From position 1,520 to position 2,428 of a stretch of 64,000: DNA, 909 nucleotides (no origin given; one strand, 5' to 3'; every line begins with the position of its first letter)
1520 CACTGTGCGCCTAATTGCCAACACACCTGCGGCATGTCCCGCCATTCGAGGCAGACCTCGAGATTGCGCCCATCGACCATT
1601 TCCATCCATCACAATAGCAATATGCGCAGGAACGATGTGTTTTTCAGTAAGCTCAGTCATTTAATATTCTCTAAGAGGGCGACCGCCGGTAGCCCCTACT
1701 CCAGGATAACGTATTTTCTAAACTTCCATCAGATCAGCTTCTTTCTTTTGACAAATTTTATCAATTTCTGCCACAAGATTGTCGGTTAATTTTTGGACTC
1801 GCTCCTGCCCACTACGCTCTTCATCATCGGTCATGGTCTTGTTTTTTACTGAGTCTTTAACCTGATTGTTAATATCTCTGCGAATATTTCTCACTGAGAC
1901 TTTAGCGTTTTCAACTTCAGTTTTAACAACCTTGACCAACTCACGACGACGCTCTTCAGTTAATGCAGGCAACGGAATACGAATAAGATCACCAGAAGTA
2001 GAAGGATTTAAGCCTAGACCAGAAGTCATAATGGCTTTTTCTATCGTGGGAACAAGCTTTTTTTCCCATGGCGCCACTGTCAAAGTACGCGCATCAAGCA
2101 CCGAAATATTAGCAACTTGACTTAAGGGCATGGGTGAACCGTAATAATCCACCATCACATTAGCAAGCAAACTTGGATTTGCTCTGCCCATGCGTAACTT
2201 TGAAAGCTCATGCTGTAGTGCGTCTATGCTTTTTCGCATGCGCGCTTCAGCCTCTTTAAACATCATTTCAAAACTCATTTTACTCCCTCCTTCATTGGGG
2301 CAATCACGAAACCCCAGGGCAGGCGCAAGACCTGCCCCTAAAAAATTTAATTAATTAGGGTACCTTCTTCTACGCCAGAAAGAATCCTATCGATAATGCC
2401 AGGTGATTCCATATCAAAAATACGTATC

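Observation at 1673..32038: Dispersed family of ~28-55 nt GC-rich palindromic repeats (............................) marking intergenic spacers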

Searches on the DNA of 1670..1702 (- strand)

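Call 63: build_rna_model(alignment_id=A2, structure=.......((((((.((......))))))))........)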
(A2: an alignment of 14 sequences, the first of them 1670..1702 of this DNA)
Model R1 built from alignment A2 (14 sequences, 38 columns); structure: as given.
model positions 34; base pairs 8; branch points 0; effective number of sequences 14; information 0.934 bits per position. Calibrated on 0.2 Mb of random sequence (short: E-values are rough).
structure used (alignment columns):
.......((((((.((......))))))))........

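Call 64: search_with_rna_model(model_id=R1, source=window, filters=off, max_evalue=10)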
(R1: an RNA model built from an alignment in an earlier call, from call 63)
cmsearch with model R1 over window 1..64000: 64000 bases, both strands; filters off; matches with E-value up to 10: 24.
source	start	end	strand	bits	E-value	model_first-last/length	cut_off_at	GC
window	30927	30960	+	43.9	7.5e-14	1-34/34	no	0.59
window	30749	30782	-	42.1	3.6e-13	1-34/34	no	0.59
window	29279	29313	-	39.3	4.1e-12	1-34/34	no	0.63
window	30883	30916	+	38.7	7e-12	1-34/34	no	0.62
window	31982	32014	-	35.2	1.4e-10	1-34/34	no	0.64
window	1670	1702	-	34.6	2.5e-10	1-34/34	no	0.67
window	59837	59870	-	33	9.7e-10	1-34/34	no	0.65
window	26771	26806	+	29.9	1.5e-08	1-34/34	no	0.56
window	4908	4942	-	29.7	1.7e-08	1-34/34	no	0.54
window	40154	40188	+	29.6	1.9e-08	1-34/34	no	0.63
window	47575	47610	-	28.5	5.1e-08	1-34/34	no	0.61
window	26800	26834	-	26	4.2e-07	1-34/34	no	0.49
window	2310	2344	-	15.6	0.0038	1-34/34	no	0.6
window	40154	40188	-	13.5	0.024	1-34/34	no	0.63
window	29286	29306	+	11.7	0.11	8-27/34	no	0.86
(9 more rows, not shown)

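Call 73: search_with_rna_model(model_id=R1, sources=[L121, L122, L123, L244, L245, L246, L247, L248], filters=off, max_evalue=1, show_alignments=0)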
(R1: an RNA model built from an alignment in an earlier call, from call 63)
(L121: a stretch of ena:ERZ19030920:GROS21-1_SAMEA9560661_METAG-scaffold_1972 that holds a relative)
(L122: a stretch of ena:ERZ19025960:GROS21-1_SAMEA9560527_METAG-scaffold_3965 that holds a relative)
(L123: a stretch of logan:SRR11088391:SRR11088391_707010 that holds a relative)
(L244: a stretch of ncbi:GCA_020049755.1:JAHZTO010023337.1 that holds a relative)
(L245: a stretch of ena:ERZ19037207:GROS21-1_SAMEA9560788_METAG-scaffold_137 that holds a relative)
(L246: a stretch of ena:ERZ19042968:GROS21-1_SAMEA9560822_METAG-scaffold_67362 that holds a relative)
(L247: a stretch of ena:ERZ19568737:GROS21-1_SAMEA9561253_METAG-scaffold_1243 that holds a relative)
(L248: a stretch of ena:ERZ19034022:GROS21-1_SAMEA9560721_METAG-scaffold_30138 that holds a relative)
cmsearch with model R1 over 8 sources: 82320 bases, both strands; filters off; matches with E-value up to 1: 17.
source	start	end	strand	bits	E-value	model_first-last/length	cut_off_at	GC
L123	1446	1480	+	39.3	5.3e-12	1-34/34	no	0.63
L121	13922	13955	+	36.7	5.2e-11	1-34/34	no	0.65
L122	12690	12723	+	36.7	5.2e-11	1-34/34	no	0.65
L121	2540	2574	-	26.4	3.8e-07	1-34/34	no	0.66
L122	1335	1369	-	26.4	3.8e-07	1-34/34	no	0.66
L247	3178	3211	+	25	1.3e-06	1-34/34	no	0.65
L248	1195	1228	+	25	1.3e-06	1-34/34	no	0.65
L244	1998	2031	+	21.4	3.1e-05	1-34/34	no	0.56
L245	10314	10350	+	19.8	0.00013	1-34/34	no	0.68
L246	548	584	+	19.8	0.00013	1-34/34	no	0.68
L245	7884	7920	+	19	0.00025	1-34/34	no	0.76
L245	13256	13292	+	17.3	0.0011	1-34/34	no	0.68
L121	13922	13955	-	15.1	0.0074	1-34/34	no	0.65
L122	12690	12723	-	15.1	0.0074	1-34/34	no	0.65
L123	1453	1473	-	11.7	0.14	8-27/34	no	0.86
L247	3185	3204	-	9.8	0.77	8-27/34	no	0.75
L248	1202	1221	-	9.8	0.77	8-27/34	no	0.75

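Call 82: build_rna_model(alignment_id=A5, structure=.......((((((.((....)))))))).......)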
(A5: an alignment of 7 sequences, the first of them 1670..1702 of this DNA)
Model R2 built from alignment A5 (7 sequences, 35 columns); structure: as given.
model positions 34; base pairs 8; branch points 0; effective number of sequences 7; information 1.226 bits per position. Calibrated on 0.2 Mb of random sequence (short: E-values are rough).
structure used (alignment columns):
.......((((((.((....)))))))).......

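Call 83: search_with_rna_model(model_id=R2, source=window, filters=off, max_evalue=5)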
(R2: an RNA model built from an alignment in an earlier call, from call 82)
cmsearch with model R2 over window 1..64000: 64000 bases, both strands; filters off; matches with E-value up to 5: 15.
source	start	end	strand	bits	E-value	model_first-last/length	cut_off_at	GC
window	30927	30960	+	54.6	1.5e-15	1-34/34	no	0.59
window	30749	30782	-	53.3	4.3e-15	1-34/34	no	0.59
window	30883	30916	+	49.6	7.6e-14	1-34/34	no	0.62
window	1670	1702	-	48.5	1.8e-13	1-34/34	no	0.67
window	31982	32014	-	46.4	8.7e-13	1-34/34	no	0.64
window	29279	29313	-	43.8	6.7e-12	1-34/34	no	0.63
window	4908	4942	-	39.8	1.5e-10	1-34/34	no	0.54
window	59842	59870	-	25.4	1.1e-05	1-34/34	no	0.66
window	26771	26806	+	14.2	0.068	1-34/34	no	0.56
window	29286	29306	+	13.5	0.12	8-27/34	no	0.86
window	47575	47610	-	13.4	0.13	1-34/34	no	0.61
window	63879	63907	-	10.5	1.2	1-34/34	no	0.66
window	40154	40187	+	10.4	1.3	1-34/34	no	0.65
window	37046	37065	-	9.6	2.5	1-34/34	no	0.5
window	50547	50570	-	8.8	4.3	1-34/34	no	0.54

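Call 84: search_with_rna_model(model_id=R2, sources=[L121, L244, L245, L247, L141, L204, L242, L172, L230, L183, L211, L238], filters=off, max_evalue=0.1)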
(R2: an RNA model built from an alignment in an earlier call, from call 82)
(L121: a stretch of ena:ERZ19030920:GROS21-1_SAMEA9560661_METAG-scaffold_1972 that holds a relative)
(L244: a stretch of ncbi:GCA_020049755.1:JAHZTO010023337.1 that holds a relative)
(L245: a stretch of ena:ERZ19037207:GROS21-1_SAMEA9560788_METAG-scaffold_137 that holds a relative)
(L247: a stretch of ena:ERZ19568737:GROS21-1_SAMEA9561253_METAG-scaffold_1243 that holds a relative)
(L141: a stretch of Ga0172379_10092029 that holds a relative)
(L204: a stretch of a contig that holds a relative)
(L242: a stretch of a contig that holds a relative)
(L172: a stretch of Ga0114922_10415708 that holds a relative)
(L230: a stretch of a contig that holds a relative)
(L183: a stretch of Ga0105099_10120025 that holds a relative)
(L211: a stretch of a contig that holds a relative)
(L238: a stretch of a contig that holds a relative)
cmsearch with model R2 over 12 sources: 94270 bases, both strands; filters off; matches with E-value up to 0.1: 28.
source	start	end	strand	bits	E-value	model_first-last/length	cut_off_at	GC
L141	2114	2146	+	42.2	3.4e-11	1-34/34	no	0.64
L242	102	134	+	40.3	1.6e-10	1-34/34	no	0.7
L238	6001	6035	-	38.3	7.1e-10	1-34/34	no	0.69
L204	3486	3518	+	36.8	2.3e-09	1-34/34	no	0.64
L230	873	905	-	32.6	6.3e-08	1-34/34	no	0.73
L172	613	643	+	31.7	1.2e-07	1-34/34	no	0.68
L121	13922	13955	+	31.7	1.3e-07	1-34/34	no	0.65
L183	116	148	+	31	2.1e-07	1-34/34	no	0.7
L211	1992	2025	-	29.4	7.5e-07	1-34/34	no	0.74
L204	3562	3589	-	28.3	1.8e-06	1-34/34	no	0.71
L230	471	505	+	27.7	2.8e-06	1-34/34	no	0.63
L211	1992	2021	+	24.6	3.1e-05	1-34/34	no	0.7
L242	193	226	-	24.5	3.4e-05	1-34/34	no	0.65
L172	927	961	+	23.4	7.5e-05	1-34/34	no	0.6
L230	478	497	-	22.6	0.00015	8-27/34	no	0.9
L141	1757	1792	+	21.1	0.00045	1-34/34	no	0.61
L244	1998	2026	+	21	0.00049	1-34/34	no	0.55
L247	3178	3206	+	20.9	0.00053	1-34/34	no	0.66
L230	1123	1154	-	19.6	0.0015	1-34/34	no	0.66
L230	819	851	+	19.4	0.0018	1-34/34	no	0.7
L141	949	980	+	18.8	0.0028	1-34/34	no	0.59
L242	200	219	+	17.3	0.0089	8-27/34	no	0.8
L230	879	898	+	16.9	0.012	8-27/34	no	0.85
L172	620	639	-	16.2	0.021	8-27/34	no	0.85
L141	2121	2139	-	14.6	0.076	8-27/34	no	0.89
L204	3493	3511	-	14.6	0.076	8-27/34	no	0.89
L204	3564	3582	+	14.6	0.076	8-27/34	no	0.89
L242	109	127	-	14.6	0.076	8-27/34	no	0.89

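Call 100: search_with_rna_model(model_id=R1, source=L249, filters=off, max_evalue=1)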
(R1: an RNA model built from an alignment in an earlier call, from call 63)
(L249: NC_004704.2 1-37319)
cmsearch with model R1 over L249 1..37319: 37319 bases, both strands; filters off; matches with E-value up to 1: 0.
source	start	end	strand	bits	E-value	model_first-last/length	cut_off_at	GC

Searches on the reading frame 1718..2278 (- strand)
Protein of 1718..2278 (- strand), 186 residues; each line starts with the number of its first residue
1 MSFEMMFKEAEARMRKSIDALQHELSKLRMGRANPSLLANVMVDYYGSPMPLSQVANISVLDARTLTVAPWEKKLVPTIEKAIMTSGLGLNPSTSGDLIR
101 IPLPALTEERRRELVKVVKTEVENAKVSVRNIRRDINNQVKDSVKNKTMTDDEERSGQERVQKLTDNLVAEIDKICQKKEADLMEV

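Call 17: find_encoding_contigs(protein=window:1718-2278:-, flank=10000, max_places=6)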
Protein window:1718-2278:- (186 aa): no gene with exactly this product is on record in the collection.

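Call 25: search_protein_families(library=ncbifam, proteins=[window:1718-2278:-], max_evalue=0.00001)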
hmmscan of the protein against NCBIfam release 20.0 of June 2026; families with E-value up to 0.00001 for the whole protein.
window:1718-2278:- (186 aa): 1 family
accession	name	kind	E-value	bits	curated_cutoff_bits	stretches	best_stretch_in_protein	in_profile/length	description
TIGR00496.1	frr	equivalog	5.9e-67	224.7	149.1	1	12-186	2-176/176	ribosome recycling factor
